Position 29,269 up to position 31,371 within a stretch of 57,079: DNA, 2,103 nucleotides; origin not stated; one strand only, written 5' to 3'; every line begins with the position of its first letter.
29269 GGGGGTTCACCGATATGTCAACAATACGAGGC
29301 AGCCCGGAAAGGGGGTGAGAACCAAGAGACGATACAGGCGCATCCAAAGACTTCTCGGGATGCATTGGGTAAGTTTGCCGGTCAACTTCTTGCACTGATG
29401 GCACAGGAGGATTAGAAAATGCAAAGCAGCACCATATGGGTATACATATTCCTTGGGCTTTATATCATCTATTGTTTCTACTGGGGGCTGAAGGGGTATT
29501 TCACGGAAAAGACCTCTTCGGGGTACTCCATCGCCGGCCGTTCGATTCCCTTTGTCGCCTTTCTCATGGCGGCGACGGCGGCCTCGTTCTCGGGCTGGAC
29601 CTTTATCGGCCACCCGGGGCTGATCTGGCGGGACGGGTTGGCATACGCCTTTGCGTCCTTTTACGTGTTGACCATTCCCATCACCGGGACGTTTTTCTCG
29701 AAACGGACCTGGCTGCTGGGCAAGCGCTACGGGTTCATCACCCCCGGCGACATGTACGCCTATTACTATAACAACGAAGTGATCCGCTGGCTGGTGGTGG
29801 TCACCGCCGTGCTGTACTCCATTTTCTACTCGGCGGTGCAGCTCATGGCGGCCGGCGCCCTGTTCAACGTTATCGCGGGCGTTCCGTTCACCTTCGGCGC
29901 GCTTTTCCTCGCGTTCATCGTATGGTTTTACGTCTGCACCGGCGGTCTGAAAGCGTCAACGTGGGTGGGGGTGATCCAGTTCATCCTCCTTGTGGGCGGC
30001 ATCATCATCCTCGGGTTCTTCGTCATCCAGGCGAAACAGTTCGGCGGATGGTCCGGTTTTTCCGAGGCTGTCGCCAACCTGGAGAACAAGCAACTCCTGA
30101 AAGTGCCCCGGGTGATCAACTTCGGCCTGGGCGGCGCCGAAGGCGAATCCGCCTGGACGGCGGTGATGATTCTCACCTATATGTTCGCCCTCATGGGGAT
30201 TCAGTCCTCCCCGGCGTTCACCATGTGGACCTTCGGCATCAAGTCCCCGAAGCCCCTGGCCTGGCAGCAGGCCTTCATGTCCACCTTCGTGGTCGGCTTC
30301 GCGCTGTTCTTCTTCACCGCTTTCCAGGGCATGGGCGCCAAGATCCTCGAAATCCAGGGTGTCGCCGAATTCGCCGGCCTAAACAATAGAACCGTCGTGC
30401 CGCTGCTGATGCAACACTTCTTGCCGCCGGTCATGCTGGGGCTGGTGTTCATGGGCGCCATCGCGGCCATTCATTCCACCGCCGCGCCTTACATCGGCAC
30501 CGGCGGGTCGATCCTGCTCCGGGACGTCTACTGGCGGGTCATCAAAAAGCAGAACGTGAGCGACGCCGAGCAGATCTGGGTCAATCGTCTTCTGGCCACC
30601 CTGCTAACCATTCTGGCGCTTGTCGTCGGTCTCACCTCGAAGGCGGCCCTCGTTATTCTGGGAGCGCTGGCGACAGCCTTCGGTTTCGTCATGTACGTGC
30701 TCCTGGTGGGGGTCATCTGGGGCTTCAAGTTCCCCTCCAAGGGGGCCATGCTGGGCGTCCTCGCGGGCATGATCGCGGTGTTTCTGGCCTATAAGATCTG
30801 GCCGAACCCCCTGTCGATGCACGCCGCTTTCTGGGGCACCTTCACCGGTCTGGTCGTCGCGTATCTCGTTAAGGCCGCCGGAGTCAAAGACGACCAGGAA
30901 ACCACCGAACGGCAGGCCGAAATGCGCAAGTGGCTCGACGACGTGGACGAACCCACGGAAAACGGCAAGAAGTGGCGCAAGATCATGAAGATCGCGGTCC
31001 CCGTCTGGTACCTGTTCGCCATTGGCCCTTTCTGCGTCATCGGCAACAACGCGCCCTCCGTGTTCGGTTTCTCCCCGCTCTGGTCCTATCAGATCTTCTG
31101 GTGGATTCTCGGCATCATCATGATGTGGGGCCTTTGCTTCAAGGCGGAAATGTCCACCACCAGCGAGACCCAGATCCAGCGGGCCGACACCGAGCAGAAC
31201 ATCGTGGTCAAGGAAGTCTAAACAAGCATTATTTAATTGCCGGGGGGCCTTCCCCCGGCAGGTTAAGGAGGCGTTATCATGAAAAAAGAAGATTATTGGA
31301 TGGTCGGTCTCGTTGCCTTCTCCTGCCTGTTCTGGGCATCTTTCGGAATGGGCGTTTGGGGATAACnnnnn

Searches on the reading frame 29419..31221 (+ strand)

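Call 71: search_protein_families(library=pfam, proteins=[window:29419-31221:+], max_evalue=0.00001)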
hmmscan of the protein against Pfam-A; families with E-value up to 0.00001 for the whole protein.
window:29419-31221:+ (600 aa): 1 family
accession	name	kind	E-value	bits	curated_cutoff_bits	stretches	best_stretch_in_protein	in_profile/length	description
PF00474.23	SSF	-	1.5e-37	129.9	22.8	1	36-450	1-406/406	Sodium:solute symporter family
